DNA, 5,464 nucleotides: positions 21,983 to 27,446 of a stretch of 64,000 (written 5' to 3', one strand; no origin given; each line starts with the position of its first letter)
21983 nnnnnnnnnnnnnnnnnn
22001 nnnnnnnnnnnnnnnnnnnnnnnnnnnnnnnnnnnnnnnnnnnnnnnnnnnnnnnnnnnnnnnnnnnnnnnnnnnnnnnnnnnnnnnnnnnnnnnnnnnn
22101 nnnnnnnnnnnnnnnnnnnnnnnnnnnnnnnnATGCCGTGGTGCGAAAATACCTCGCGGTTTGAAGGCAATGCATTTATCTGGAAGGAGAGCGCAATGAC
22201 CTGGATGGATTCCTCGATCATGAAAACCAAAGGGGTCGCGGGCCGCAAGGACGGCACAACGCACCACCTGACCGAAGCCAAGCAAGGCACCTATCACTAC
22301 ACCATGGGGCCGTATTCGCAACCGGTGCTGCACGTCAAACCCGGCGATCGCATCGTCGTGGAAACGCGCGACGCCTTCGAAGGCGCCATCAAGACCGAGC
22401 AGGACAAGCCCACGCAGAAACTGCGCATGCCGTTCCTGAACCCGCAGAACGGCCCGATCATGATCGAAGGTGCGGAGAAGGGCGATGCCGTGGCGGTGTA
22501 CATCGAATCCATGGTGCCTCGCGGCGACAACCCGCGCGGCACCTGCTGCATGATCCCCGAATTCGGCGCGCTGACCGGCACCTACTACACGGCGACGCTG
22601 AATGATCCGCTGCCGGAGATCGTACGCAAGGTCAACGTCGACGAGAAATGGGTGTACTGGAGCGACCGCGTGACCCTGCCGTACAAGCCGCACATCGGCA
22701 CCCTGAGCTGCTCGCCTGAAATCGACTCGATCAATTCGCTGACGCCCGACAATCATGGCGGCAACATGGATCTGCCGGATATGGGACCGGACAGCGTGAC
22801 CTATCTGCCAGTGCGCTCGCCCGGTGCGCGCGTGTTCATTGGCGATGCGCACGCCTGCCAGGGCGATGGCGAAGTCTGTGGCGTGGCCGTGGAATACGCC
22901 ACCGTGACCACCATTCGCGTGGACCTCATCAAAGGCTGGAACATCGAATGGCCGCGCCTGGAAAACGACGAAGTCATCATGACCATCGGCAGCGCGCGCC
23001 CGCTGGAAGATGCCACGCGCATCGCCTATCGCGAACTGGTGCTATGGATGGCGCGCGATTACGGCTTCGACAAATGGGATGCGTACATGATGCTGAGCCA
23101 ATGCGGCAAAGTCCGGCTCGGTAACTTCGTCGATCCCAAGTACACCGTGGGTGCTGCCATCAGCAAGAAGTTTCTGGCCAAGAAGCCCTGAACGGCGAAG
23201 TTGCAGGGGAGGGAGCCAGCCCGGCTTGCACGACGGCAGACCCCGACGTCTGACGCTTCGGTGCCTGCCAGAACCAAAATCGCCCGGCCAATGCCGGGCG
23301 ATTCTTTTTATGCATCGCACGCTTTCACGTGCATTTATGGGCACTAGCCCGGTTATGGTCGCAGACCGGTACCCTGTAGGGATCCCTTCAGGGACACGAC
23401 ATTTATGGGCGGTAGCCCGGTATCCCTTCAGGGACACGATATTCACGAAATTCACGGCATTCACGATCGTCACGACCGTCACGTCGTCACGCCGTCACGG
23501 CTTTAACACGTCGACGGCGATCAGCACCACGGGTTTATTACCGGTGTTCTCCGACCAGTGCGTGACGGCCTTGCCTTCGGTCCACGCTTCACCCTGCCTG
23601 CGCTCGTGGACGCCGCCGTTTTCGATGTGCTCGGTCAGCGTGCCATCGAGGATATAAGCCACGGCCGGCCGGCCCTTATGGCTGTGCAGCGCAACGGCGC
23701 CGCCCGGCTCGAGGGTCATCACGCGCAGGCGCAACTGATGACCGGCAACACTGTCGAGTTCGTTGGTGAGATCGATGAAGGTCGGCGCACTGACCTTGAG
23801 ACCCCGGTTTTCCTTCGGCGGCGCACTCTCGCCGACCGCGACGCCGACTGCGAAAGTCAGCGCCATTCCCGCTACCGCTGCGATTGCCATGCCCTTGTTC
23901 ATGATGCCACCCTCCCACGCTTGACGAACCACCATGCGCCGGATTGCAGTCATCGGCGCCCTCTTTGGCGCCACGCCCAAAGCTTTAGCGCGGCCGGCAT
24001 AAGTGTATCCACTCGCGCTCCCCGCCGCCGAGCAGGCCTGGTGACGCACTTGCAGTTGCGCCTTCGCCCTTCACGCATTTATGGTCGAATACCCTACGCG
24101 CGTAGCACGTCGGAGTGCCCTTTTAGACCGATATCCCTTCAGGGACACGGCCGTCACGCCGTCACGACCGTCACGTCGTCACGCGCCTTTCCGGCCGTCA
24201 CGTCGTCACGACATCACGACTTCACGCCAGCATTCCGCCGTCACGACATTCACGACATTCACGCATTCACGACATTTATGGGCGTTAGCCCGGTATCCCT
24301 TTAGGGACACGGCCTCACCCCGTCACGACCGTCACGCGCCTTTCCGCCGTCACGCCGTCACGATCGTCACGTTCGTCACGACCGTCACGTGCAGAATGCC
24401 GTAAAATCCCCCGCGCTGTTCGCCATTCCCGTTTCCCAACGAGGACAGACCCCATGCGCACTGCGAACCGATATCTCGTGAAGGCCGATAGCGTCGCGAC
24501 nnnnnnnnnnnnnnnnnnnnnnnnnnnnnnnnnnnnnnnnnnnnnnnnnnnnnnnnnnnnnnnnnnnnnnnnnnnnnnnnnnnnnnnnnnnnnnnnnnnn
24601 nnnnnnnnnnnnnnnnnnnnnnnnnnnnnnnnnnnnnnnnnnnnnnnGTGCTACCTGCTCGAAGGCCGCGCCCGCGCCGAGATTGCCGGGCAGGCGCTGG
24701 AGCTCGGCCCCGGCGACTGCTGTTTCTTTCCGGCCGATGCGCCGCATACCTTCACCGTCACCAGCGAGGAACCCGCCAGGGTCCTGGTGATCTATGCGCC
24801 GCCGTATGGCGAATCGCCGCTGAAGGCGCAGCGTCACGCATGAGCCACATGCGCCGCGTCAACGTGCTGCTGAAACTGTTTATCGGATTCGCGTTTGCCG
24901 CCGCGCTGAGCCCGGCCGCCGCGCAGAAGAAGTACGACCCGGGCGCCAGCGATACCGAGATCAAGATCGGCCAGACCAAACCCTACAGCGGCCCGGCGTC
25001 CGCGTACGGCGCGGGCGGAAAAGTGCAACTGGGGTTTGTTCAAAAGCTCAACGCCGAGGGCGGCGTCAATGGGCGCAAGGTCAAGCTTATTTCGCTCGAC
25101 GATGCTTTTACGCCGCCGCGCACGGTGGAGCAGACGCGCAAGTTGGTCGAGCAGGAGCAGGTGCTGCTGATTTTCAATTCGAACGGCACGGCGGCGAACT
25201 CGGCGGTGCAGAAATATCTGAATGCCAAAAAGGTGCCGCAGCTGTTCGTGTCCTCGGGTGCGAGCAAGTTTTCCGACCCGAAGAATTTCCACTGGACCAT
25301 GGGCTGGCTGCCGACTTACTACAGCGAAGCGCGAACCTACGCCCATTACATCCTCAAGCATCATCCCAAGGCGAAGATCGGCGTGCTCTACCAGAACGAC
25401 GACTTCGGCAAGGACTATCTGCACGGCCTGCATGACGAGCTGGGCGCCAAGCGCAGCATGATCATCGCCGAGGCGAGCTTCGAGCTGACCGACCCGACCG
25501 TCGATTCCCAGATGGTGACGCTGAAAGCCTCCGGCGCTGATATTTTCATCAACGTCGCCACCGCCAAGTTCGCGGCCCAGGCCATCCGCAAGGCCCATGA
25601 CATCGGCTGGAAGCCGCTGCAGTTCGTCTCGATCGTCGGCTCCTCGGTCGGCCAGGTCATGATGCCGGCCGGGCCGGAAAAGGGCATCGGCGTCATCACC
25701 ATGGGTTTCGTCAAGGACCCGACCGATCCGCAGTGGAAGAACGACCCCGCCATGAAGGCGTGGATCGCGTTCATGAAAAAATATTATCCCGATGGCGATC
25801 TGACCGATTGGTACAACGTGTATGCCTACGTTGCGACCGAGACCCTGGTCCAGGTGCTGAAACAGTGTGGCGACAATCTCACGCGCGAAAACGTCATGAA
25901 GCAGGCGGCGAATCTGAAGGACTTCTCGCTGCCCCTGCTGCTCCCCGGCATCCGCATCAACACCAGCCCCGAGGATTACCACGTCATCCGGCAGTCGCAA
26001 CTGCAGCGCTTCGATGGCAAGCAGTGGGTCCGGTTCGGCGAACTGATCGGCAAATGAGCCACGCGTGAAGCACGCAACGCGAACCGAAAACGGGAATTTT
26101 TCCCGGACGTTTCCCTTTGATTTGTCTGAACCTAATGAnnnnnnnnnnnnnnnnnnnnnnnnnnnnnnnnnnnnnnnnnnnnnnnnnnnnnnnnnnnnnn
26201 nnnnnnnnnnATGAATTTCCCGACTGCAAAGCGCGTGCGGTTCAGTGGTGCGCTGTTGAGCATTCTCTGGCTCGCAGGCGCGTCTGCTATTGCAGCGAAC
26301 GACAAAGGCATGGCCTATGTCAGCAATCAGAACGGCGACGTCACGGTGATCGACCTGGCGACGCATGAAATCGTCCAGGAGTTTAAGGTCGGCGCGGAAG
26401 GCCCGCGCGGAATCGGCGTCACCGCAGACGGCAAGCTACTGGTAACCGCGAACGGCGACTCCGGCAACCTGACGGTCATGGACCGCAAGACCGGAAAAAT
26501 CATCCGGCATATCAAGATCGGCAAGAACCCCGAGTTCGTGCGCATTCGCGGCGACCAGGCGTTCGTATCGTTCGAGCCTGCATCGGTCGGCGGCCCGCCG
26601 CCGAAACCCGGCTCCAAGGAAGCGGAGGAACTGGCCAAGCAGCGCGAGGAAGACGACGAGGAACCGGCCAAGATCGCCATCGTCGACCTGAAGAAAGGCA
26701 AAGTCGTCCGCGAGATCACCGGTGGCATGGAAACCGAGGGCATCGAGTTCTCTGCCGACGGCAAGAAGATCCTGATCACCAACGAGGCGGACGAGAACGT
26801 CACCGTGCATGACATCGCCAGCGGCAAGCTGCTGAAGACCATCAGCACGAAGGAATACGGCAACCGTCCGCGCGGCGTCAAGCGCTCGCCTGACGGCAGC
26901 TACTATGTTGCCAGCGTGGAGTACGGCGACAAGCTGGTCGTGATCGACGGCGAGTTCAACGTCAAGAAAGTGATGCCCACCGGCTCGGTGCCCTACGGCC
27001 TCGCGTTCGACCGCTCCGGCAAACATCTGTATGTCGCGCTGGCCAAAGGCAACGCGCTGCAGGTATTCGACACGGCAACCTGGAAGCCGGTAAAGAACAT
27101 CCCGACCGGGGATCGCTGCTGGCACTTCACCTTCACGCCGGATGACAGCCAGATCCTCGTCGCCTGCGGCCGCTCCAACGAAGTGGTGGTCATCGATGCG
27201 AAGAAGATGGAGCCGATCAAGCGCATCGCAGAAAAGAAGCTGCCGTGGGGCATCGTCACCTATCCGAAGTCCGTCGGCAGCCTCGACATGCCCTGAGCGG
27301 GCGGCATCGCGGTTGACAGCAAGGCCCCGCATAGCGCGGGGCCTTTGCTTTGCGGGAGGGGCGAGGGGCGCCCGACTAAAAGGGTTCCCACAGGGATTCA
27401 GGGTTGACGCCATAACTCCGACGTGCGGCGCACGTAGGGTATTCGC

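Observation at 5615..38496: Pervasive intergenic 'word-arm' palindromic element family (TCACG words plus a double-hairpin unit): at least 10 loci in 38 kb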

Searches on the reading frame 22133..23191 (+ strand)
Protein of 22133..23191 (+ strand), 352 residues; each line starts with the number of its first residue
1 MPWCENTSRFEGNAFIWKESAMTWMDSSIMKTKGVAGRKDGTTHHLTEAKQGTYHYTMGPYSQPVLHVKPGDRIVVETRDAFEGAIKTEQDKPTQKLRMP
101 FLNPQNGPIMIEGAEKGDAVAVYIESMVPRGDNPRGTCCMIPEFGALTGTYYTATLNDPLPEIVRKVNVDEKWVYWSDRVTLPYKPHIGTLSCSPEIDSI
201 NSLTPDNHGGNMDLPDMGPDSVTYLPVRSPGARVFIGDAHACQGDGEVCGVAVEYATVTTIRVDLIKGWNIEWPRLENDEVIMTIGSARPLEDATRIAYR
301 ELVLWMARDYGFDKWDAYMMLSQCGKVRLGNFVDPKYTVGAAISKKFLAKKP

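Call 12: search_protein_families(library=pfam, proteins=[window:22133-23191:+])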
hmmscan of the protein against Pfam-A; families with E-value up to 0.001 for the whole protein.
window:22133-23191:+ (352 aa): 1 family
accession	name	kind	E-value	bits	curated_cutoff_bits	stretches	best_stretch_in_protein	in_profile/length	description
PF03069.20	FmdA_AmdA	-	2.8e-32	112.5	27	2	203-334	204-356/373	Acetamidase/Formamidase family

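Call 26: find_homologous_proteins(query=window:22133-23191:+, max_evalue=1e-50)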
Query window:22133-23191:+ (352 aa): 4620 proteins with E <= 1e-50 among 5794 candidates; the best 120 are listed.
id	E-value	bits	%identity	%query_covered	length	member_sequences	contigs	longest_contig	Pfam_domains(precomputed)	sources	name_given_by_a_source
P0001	4.1e-219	745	95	94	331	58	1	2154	PF03069.21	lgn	-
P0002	5.8e-212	721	92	94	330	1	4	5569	PF03069.21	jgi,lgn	jgi:amidase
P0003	6.8e-211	718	91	94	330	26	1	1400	PF03069.21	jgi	jgi:amidase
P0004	1.1e-210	717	91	94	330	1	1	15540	PF03069.21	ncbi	-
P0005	5.7e-210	715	91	94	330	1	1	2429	PF03069.21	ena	-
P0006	7.1e-210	715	91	94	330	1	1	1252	PF03069.21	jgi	jgi:amidase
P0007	9.4e-210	714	91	94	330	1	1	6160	PF03069.21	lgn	-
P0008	1.4e-208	710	90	94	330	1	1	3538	PF03069.21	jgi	jgi:acetamidase/formamidase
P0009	1.4e-208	710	90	94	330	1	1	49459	PF03069.21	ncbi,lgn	-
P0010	4.7e-208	709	90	94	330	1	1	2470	PF03069.21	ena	-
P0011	5.0e-208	709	90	94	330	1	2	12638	PF03069.21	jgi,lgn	jgi:amidase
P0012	5.9e-208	708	90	94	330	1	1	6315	PF03069.21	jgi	jgi:amidase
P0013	6.1e-208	708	89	94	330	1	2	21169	PF03069.21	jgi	jgi:amidase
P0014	9.6e-208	708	90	94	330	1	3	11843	PF03069.21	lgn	-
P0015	1.5e-207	707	90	94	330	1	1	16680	PF03069.21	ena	-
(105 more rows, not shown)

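Call 27: find_encoding_contigs(protein=P0009, flank=10000, max_places=3)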
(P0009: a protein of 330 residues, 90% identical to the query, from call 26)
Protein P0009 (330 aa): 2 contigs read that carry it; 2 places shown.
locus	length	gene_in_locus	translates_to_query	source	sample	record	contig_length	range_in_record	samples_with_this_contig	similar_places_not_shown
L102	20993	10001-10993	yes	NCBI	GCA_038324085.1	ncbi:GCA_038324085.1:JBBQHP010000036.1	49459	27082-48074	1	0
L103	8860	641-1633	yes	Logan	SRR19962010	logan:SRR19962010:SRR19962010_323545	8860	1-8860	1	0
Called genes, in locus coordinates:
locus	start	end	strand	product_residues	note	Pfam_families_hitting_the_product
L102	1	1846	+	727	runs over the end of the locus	-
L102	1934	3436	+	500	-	PF00034:Cytochrom_C (faint), PF13442:Cytochrome_CBB3 (faint), PF21419:RoxA-like_Cyt-c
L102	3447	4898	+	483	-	PF13442:Cytochrome_CBB3 (faint), PF00034:Cytochrom_C (faint), PF21419:RoxA-like_Cyt-c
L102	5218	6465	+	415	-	PF13433:Peripla_BP_5, PF13458:Peripla_BP_6, PF01094:ANF_receptor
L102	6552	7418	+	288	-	PF02653:BPD_transp_2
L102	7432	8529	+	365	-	PF02653:BPD_transp_2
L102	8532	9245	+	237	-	PF00005:ABC_tran, PF02463:SMC_N (faint), PF13304:AAA_21 (faint)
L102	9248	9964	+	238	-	PF00005:ABC_tran, PF13304:AAA_21 (faint)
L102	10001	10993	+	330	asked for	PF03069:FmdA_AmdA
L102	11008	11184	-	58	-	PF00005:ABC_tran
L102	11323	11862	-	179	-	PF00072:Response_reg, PF02954:HTH_8 (weak)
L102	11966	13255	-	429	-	PF25323:6TM_PilS (weak), PF00512:HisKA, PF02518:HATPase_c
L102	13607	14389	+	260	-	-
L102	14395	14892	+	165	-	-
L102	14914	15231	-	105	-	-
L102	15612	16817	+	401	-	-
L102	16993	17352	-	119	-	PF00034:Cytochrom_C, PF13442:Cytochrome_CBB3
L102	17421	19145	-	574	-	PF01011:PQQ, PF13570:Beta-prop_ACSF4 (weak), PF13360:PQQ_2, PF01011:PQQ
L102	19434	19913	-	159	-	-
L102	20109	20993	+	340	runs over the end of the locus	PF04199:Cyclase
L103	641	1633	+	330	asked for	PF03069:FmdA_AmdA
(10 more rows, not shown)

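Call 28: find_encoding_contigs(protein=P0004, flank=10000, max_places=3)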
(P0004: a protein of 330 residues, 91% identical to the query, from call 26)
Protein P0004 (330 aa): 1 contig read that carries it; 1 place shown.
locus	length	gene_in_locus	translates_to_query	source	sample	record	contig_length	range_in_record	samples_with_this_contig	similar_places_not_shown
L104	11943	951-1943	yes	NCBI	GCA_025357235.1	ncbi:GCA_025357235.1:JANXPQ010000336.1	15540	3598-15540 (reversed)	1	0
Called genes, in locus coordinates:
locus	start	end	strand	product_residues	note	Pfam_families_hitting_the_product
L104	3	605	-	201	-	?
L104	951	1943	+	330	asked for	PF03069:FmdA_AmdA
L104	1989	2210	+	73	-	-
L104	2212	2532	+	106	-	-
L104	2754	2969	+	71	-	-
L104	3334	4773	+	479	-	PF05170:AsmA (faint), PF13116:YhdP (weak)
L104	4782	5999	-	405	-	PF00155:Aminotran_1_2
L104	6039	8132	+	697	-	PF00270:DEAD (faint), PF04851:ResIII, PF17757:UvrB_inter, PF27431:UvrB_3rd, PF00271:Helicase_C, PF12344:UvrB, PF02151:UVR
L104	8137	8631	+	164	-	PF01451:LMWPc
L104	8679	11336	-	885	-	PF00575:S1, PF10150:RNase_E_G, PF20833:RNase_E_G_Thio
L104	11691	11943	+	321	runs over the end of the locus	PF01479:S4, PF00849:PseudoU_synth_2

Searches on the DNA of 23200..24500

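Call 66: search_rna_families(source=window, start=23200, end=24500, threshold=evalue, max_evalue=1)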
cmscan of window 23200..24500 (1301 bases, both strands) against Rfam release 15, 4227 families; matches with E-value up to 1: 1.
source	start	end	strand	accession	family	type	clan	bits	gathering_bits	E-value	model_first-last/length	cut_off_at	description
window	23258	23348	-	RF02621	BSnc120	Gene; sRNA;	-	22.1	114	0.04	1-88/88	no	Brucella sRNA 120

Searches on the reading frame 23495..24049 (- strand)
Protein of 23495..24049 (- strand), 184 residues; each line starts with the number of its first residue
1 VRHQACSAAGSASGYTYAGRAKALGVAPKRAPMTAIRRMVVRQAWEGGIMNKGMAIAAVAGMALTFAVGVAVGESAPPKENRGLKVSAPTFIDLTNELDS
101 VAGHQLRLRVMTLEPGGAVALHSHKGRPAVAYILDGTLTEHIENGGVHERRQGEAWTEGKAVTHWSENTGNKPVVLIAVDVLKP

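Call 12: search_protein_families(library=pfam, proteins=[window:23495-24049:-])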
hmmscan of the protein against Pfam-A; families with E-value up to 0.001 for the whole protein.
window:23495-24049:- (184 aa): 2 families
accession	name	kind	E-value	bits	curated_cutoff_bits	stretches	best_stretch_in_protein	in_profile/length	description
PF07883.17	Cupin_2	-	1.4e-11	44.3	27.2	1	110-179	2-69/70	Cupin domain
PF00190.28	Cupin_1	-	3.8e-05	23.7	22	1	110-178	37-111/151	Cupin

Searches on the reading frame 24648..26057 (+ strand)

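Call 12: search_protein_families(library=pfam, proteins=[window:24648-26057:+])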
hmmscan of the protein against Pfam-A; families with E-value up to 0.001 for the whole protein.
window:24648-26057:+ (469 aa): 3 families
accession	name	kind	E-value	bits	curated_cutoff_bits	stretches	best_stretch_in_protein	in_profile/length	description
PF13458.12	Peripla_BP_6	-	1.5e-58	199.5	31.7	1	104-456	1-339/343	Periplasmic binding protein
PF01094.35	ANF_receptor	-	5.1e-14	52.5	25.4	1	131-329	10-210/353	Receptor family ligand binding region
PF13433.12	Peripla_BP_5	-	2e-07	30.9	27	1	129-453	26-334/363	Periplasmic binding protein domain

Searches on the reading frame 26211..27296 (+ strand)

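Call 12: search_protein_families(library=pfam, proteins=[window:26211-27296:+])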
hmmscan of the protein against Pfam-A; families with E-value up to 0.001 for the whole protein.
window:26211-27296:+ (361 aa): 26 families (the best 25 are shown)
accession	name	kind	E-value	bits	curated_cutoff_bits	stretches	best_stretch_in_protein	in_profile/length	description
PF02239.22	Cytochrom_D1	-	6.1e-22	78.1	25.5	2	24-102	39-116/368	Cytochrome D1 heme domain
PF21783.3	YNCE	-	1.2e-21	77.9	27.1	3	22-110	242-331/339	YNCE-like beta-propeller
PF10282.15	Lactonase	-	1.6e-17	64.2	21.7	3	23-99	245-329/344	Lactonase, 7-bladed beta-propeller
PF25174.1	Beta-prop_THOC3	-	2.5e-16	60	305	1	264-338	52-125/272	THOC3 beta-propeller domain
PF23414.1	Beta-prop_EML_2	-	2.9e-11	43.7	90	0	262-351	2-89/266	Echinoderm microtubule-associated protein second beta-propeller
PF12894.13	ANAPC4_WD40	-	7.6e-11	42.6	22.9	0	170-215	36-80/91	Anaphase-promoting complex subunit 4 WD40 domain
PF24814.1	WD40_Prp19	-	2.7e-10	40.2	320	1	154-319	114-279/281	Prp19 WD40 domain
PF25168.1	Beta-prop_WDR36-Utp21_2nd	-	6.3e-10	39.3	84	1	154-234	221-298/335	WDR36/Utp21 second beta-propeller domain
PF16819.11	DUF5074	-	1e-09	38.4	27.2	0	31-101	152-221/353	Domain of unknown function (DUF5074)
PF24796.1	WDR55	-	4.1e-09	36.3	200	0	176-213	57-93/296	WDR55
PF25171.1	Beta-prop_WDR36-Utp21_1st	-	4.6e-09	36.5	80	0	154-213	173-233/266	WDR36/Utp21 first beta-propeller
PF24807.1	WD40_CDC20-Fz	-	5.9e-09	36.1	200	1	154-342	74-264/292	CDC20/Fizzy WD40 domain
PF22701.2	Mala_s_1-like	-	6.8e-09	36.2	27.5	0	23-112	89-176/195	Mal s 1 allergenic protein-like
PF25172.1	Beta-prop_WDR3_2nd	-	1.9e-08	34.3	140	0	25-84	44-102/293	WDR3 second beta-propeller domain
PF08450.18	SGL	-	1.2e-07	32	26.3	0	146-239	108-205/246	SMP-30/Gluconolactonase/LRE-like region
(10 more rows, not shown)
